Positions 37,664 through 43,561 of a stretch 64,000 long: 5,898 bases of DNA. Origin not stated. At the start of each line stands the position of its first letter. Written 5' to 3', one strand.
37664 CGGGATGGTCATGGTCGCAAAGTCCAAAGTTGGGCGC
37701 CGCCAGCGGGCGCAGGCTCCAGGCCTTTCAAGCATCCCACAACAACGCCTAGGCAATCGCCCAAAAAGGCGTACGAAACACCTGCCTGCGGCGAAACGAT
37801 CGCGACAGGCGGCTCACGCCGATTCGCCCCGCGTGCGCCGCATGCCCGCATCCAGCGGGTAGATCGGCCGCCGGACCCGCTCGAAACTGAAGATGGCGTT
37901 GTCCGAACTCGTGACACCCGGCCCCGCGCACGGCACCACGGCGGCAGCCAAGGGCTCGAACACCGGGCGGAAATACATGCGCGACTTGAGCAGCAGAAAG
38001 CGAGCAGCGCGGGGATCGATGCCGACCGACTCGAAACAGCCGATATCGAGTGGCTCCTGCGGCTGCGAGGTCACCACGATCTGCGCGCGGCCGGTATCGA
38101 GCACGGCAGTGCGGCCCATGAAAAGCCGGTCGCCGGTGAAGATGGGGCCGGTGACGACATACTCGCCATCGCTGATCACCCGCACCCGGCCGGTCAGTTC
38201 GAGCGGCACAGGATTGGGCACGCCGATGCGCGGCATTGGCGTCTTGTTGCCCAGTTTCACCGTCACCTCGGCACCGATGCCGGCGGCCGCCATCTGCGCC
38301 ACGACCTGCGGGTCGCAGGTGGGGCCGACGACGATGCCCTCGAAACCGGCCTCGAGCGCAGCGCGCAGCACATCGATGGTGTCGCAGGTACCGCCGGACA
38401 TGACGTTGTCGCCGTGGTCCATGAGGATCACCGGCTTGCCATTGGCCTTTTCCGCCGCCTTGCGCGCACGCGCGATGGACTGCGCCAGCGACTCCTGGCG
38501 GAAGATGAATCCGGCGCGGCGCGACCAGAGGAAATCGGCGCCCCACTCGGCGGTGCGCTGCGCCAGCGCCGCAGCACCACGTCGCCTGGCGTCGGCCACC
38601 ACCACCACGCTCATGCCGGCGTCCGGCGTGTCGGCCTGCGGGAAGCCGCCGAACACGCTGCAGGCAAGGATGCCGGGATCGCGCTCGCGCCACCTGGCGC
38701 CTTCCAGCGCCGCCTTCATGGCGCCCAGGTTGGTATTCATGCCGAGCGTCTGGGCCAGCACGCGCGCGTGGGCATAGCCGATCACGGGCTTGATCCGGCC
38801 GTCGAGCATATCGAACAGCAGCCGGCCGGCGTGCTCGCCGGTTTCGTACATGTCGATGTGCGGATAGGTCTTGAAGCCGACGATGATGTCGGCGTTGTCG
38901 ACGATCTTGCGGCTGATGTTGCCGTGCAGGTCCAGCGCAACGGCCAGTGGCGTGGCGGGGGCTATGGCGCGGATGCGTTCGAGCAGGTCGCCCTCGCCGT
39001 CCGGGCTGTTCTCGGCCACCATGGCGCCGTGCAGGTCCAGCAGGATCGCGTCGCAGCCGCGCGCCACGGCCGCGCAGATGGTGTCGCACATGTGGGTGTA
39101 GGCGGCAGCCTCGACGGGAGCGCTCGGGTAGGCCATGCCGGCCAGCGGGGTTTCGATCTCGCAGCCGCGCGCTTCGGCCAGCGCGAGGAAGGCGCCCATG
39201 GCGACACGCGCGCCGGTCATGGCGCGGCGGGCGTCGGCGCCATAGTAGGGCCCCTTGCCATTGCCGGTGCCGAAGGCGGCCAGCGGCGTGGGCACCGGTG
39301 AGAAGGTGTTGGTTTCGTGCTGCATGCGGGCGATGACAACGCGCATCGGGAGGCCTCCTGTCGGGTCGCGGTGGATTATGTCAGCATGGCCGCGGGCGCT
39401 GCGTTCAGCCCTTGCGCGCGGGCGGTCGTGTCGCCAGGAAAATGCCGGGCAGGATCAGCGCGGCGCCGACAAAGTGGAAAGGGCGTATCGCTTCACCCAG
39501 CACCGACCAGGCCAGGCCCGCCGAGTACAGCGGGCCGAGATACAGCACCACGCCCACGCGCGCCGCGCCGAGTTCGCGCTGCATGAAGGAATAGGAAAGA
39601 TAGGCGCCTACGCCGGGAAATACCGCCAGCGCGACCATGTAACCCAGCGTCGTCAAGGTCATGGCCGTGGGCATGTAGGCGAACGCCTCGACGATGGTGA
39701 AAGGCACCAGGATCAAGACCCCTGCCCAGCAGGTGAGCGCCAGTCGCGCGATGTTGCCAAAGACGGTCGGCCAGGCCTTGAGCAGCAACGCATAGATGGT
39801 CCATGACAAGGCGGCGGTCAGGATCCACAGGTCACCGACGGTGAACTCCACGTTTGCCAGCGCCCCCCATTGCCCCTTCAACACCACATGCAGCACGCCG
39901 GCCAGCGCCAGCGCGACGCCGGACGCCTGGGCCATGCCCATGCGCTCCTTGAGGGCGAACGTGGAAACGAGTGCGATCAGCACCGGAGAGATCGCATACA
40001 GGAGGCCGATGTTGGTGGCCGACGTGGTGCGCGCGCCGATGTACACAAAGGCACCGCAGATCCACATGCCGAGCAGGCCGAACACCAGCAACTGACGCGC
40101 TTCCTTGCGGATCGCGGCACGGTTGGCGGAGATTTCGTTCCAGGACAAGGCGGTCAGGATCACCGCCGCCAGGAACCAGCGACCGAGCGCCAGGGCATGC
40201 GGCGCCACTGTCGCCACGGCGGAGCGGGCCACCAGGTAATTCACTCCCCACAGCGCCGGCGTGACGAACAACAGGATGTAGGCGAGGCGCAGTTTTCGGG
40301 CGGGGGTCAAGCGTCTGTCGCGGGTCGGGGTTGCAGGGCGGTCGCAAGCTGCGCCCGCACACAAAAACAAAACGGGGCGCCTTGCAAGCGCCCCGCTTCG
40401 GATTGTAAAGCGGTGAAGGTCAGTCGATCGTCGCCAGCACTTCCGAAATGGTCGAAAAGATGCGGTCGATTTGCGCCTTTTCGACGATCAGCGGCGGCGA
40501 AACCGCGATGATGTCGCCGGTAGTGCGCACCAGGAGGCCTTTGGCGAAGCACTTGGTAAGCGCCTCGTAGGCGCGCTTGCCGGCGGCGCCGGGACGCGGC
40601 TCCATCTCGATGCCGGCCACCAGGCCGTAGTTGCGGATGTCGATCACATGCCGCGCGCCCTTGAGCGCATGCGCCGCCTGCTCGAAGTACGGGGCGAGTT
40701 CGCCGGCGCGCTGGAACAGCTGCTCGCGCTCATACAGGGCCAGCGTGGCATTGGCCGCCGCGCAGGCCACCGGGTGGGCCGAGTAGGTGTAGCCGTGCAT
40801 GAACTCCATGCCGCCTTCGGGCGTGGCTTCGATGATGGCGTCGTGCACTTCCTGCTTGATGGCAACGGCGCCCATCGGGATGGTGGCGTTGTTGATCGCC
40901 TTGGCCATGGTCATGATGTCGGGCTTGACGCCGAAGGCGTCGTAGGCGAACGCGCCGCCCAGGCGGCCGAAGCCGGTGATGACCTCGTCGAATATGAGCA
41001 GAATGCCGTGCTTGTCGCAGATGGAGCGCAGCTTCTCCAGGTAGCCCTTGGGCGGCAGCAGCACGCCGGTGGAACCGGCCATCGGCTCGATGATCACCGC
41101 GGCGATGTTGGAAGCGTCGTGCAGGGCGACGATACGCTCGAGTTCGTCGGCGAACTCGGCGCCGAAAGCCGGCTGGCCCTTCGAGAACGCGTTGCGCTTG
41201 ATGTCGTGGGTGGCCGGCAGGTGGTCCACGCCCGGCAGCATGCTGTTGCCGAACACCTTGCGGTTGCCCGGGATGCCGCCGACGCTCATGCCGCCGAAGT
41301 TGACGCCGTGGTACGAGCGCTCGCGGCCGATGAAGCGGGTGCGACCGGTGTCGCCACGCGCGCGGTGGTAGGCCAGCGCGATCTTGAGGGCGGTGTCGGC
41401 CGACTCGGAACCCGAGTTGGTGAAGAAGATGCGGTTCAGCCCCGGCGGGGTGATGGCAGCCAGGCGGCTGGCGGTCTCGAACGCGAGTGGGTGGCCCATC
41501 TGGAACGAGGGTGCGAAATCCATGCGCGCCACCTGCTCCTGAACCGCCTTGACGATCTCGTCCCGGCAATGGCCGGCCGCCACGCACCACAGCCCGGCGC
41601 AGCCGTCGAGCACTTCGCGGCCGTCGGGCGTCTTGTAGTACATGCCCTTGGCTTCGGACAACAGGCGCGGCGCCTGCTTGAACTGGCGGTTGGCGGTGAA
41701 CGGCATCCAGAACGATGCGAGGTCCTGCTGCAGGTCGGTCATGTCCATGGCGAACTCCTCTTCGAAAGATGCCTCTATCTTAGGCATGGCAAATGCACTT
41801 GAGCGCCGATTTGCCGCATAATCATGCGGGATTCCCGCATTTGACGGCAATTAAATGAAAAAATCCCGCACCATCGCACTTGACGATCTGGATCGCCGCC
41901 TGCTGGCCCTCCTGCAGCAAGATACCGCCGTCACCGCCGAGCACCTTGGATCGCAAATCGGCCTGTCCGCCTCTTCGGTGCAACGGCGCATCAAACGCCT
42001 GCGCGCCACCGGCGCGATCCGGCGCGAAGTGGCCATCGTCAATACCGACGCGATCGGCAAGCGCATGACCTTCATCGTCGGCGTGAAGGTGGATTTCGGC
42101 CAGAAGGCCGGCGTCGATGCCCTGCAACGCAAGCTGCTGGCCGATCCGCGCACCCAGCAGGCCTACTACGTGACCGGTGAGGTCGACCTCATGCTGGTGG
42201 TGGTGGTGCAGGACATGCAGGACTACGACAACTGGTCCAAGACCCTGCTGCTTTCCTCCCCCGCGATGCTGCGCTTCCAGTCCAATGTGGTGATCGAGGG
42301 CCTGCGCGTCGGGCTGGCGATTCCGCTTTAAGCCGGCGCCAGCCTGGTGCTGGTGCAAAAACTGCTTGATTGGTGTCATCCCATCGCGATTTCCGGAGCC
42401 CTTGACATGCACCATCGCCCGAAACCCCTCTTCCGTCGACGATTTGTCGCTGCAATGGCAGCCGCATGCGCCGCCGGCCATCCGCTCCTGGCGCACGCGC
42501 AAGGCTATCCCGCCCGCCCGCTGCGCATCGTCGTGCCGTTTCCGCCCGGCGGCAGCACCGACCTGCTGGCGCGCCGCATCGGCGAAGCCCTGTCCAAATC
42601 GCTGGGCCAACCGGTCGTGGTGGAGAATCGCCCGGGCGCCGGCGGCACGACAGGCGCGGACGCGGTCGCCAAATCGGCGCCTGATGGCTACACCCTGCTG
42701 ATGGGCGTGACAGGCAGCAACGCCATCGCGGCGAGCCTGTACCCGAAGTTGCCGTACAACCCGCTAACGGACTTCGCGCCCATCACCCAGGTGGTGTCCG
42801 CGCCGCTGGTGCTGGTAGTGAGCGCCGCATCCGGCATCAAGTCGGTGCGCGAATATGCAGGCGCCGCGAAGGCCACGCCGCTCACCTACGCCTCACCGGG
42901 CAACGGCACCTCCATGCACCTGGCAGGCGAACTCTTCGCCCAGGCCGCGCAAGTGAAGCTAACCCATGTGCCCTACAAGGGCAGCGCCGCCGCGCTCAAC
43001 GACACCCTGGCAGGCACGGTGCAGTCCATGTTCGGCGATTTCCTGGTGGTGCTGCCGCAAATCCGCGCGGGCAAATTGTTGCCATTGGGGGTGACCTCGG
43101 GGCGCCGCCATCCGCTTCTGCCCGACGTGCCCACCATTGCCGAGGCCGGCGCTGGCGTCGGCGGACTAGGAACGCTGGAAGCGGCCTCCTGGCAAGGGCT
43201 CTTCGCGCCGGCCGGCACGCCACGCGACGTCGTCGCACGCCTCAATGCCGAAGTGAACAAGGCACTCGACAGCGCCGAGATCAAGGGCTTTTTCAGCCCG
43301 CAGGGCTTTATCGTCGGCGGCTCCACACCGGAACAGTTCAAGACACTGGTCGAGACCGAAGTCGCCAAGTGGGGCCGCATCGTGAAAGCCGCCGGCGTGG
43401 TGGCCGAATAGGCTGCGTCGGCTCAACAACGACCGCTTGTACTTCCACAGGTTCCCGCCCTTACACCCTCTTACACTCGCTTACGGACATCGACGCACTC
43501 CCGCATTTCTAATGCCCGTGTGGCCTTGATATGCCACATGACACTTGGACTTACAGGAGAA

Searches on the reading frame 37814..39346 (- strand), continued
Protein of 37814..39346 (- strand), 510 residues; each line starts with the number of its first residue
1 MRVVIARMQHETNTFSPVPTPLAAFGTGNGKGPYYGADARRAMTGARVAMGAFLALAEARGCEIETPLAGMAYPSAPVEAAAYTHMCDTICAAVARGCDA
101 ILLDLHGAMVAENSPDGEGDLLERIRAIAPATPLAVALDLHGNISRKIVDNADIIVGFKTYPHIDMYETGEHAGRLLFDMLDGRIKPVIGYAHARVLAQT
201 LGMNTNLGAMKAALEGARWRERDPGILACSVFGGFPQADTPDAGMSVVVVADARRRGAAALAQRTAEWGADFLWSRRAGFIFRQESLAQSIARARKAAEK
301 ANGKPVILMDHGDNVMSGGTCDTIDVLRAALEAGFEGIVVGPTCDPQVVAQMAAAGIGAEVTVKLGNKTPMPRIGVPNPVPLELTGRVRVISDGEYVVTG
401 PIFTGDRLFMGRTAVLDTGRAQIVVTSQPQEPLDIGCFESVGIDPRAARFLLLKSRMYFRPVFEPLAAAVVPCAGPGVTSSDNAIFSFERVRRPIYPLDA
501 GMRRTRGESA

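Call 71: search_solved_structures(query=window:37814-39346:-, max_evalue=1e-20, show_alignments=1)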
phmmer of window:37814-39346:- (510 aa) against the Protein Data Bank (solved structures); distinct sequences matched with E-value up to 1e-20: 2.
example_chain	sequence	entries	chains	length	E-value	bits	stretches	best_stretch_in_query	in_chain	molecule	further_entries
7ylq_A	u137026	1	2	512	7.9e-47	163.4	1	1-500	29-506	Microcystinase C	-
3iuu_A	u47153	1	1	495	1.2e-45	159.6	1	3-500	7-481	Putative metallopeptidase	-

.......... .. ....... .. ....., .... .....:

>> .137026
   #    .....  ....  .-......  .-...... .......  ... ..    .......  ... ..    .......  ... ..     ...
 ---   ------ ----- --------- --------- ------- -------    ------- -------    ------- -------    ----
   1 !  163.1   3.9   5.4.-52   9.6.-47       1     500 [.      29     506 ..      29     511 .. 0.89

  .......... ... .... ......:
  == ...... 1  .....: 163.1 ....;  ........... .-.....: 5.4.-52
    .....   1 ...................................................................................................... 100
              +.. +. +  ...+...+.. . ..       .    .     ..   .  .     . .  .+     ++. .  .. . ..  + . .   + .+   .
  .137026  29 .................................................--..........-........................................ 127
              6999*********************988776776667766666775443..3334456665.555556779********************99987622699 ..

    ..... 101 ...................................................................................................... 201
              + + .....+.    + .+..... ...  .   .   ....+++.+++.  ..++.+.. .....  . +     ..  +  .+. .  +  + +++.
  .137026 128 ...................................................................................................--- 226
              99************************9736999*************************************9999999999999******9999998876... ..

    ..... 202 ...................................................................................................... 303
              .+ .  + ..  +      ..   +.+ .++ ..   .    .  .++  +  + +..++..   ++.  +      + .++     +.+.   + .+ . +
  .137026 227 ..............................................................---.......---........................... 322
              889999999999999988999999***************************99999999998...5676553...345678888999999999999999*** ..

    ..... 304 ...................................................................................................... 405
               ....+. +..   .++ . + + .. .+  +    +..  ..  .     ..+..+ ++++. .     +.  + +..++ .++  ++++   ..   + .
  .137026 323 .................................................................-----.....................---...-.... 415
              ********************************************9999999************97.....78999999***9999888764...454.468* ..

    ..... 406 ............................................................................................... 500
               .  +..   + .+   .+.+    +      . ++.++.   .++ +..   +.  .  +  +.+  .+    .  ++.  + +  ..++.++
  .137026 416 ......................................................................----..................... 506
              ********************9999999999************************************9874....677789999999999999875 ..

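Call 85: find_encoding_contigs(protein=P0321, flank=6000, max_places=1)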
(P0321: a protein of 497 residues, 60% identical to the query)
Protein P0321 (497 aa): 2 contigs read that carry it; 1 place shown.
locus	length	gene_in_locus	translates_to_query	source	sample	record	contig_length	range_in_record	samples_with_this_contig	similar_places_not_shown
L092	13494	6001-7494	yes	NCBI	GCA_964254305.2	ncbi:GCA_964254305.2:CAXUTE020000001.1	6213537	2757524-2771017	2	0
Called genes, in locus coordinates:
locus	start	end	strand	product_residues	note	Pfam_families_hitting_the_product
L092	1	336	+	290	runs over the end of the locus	PF00528:BPD_transp_1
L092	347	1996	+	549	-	PF00005:ABC_tran, PF01078:Mg_chelatase (faint), PF02463:SMC_N (faint), PF13191:AAA_16 (faint), PF13555:AAA_29 (faint), PF20703:nSTAND1 (faint), PF08352:oligo_HPY (weak), PF00005:ABC_tran, +3 more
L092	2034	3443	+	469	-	PF01425:Amidase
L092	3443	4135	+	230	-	PF03591:AzlC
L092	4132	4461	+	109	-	PF05437:AzlD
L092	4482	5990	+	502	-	PF07364:DUF1485, PF07171:MlrC_C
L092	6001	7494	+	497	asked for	PF07364:DUF1485, PF07171:MlrC_C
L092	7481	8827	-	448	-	PF00696:AA_kinase, PF00583:Acetyltransf_1, PF13508:Acetyltransf_7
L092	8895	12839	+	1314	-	PF00270:DEAD, PF13401:AAA_22 (faint), PF00271:Helicase_C, PF21010:HA2_C, PF07717:OB_NTP_bind, PF11898:DUF3418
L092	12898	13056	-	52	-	-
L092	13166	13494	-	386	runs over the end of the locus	PF00155:Aminotran_1_2, PF01053:Cys_Met_Meta_PP (weak), PF01041:DegT_DnrJ_EryC1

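Call 86: find_encoding_contigs(protein=P0337, flank=6000, max_places=1)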
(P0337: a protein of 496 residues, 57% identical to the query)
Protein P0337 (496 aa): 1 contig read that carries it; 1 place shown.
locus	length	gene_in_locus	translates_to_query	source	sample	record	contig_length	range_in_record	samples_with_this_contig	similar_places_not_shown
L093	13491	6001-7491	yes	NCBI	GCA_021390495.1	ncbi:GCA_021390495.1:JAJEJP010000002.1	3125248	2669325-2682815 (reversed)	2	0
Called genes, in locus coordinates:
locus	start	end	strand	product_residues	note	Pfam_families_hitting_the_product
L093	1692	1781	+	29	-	-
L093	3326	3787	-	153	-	-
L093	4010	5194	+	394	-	PF00872:Transposase_mut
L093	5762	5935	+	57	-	-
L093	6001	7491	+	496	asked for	PF07364:DUF1485, PF07171:MlrC_C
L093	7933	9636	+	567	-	PF02733:Dak1, PF02734:Dak2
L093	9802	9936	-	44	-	-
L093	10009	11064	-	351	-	PF03773:ArsP_1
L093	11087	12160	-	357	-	PF00581:Rhodanese, PF26341:AAA_SelU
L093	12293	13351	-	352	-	PF00586:AIRS, PF02769:AIRS_C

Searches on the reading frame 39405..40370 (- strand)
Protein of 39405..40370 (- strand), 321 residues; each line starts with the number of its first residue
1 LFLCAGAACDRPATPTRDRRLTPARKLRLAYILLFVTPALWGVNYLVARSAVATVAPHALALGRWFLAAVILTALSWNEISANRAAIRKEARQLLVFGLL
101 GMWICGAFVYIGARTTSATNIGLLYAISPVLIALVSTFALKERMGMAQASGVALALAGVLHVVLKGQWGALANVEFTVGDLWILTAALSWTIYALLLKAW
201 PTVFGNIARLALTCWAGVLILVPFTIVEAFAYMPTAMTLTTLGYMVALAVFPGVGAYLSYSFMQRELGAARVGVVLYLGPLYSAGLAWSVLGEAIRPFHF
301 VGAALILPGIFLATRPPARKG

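Call 9: search_protein_families(library=pfam, proteins=[window:39405-40370:-], max_evalue=0.01)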
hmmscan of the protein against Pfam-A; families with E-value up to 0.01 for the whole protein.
window:39405-40370:- (321 aa): 1 family
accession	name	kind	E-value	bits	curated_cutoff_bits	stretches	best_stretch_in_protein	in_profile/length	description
PF00892.27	EamA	-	6.1e-35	120.9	28.2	2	29-163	2-134/135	EamA-like transporter family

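Call 10: search_protein_families(library=ncbifam, proteins=[window:39405-40370:-], max_evalue=0.01)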
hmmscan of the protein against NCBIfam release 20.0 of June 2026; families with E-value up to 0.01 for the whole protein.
window:39405-40370:- (321 aa): 3 families
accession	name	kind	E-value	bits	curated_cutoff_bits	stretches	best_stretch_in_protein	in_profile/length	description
TIGR00950.1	2A78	equivalog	9.2e-15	54.8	230.2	1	41-309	1-262/264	carboxylate/amino acid/amine transporter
NF008432.0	PRK11272.1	equivalog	8.3e-10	38.4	270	1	29-317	10-289/294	drug/metabolite exporter YedA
NF050091.1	ArAmAcExpYddG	equivalog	1e-09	38.4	300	1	37-314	13-283/285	aromatic amino acid exporter YddG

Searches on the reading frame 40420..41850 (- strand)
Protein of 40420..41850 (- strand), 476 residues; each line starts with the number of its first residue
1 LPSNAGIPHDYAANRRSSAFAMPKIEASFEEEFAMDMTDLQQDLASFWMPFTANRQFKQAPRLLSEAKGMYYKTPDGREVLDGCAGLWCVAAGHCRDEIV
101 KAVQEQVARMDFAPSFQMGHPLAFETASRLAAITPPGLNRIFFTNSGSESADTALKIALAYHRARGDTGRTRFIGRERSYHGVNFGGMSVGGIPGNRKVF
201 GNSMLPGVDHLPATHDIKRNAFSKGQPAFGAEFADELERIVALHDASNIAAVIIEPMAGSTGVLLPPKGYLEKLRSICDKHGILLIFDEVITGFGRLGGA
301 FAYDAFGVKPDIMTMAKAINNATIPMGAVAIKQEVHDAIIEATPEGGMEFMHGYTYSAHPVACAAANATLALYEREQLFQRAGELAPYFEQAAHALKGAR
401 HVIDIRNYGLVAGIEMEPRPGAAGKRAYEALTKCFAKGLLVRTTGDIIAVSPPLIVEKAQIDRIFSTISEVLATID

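Call 9: search_protein_families(library=pfam, proteins=[window:40420-41850:-], max_evalue=0.01)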
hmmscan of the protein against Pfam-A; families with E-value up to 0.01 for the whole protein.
window:40420-41850:- (476 aa): 2 families
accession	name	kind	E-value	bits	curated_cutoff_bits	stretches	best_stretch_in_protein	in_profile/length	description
PF00202.27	Aminotran_3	-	2.6e-91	306.8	30.5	1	55-472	4-403/403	Aminotransferase class-III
PF00155.27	Aminotran_1_2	-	6.4e-05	22.7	19.7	1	238-404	134-300/361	Aminotransferase class I and II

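Call 10: search_protein_families(library=ncbifam, proteins=[window:40420-41850:-], max_evalue=0.01)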
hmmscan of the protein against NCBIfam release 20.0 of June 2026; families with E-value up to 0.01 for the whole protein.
window:40420-41850:- (476 aa): 70 families (the best 25 are shown)
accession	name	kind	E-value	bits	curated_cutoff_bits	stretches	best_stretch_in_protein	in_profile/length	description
NF052567.1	OmAmTferAptACaul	equivalog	1.6e-221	735.6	500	1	44-475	2-431/431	omega-aminotransferase AptA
NF005682.0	PRK07480.1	subfamily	2.4e-113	379.2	510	1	41-473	15-450/459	aminotransferase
NF005683.0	PRK07481.1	subfamily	4.9e-109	365.3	575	1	40-474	7-449/453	hypothetical protein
NF005447.0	PRK07036.1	equivalog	2.4e-108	362.8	618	1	40-473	14-453/468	aminotransferase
NF005102.0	PRK06541.1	equivalog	1.1e-107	360.5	574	1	44-474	17-455/460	aspartate aminotransferase family protein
TIGR00508.1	bioA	equivalog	1.1e-104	350.3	405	1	48-472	2-418/419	adenosylmethionine--8-amino-7-oxononanoate transaminase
NF004767.0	PRK06105.1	subfamily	1.4e-104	350.3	517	1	41-474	10-449/460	aminotransferase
NF004624.0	PRK05964.1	equivalog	1.8e-96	323.3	494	1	41-474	8-424/427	adenosylmethionine--8-amino-7-oxononanoate transaminase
NF005812.0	PRK07678.1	subfamily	7.9e-90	301.6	488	1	58-475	27-450/451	aminotransferase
NF004625.0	PRK05965.1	subfamily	2.6e-88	296.8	729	1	58-473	26-446/460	hypothetical protein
NF005684.0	PRK07482.1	subfamily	2.7e-87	293.3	687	1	41-473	10-453/464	hypothetical protein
NF005993.0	PRK08117.1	subfamily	3.7e-82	276.2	574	1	61-475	25-430/433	aspartate aminotransferase family protein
NF005685.0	PRK07483.1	equivalog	6.4e-82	275.7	485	1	54-472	6-435/444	aspartate aminotransferase family protein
NF041821.1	daptide_amino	equivalog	1.6e-78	264.2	450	1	53-472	6-404/405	daptide-type RiPP biosynthesis aminotransferase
NF004718.0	PRK06062.1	subfamily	1.9e-78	264.1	472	1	41-476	21-450/454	hypothetical protein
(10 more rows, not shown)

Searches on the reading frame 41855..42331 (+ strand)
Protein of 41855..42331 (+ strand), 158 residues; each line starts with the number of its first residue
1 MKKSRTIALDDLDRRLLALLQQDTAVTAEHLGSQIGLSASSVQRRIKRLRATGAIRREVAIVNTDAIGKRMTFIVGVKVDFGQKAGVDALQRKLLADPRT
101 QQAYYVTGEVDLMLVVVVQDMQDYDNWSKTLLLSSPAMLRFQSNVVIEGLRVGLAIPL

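Call 35: search_protein_families(library=pfam, proteins=[window:41855-42331:+], max_evalue=0.001)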
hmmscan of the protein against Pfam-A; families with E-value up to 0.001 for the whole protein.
window:41855-42331:+ (158 aa): 7 families
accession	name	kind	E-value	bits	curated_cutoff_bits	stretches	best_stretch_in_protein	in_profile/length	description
PF13404.12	HTH_AsnC-type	-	1.6e-13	50.7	27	1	9-50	1-42/42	AsnC-type helix-turn-helix domain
PF01037.27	AsnC_trans_reg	-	4.5e-12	46.1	25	1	75-148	1-72/73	Lrp/AsnC ligand binding domain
PF13412.12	HTH_24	-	2.4e-09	37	21.9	1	9-56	1-48/48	Winged helix-turn-helix DNA-binding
PF08279.18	HTH_11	-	3.8e-06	27.1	25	1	15-54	4-44/55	HTH domain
PF12802.13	MarR_2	-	2.8e-05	24.6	27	1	16-58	10-53/61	MarR family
PF13545.12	HTH_Crp_2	-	0.00012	22.3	27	1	24-65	21-65/70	Crp-like helix-turn-helix domain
PF01047.28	MarR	-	0.00091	19.5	24.6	0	15-58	7-50/59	MarR family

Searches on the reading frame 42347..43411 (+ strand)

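Call 35: search_protein_families(library=pfam, proteins=[window:42347-43411:+], max_evalue=0.001)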
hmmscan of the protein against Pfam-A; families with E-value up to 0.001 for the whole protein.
window:42347-43411:+ (354 aa): 1 family
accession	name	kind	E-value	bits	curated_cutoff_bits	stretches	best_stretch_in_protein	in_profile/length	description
PF03401.19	TctC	-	5.8e-74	249.5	27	1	75-350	2-273/274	Tripartite tricarboxylate transporter family receptor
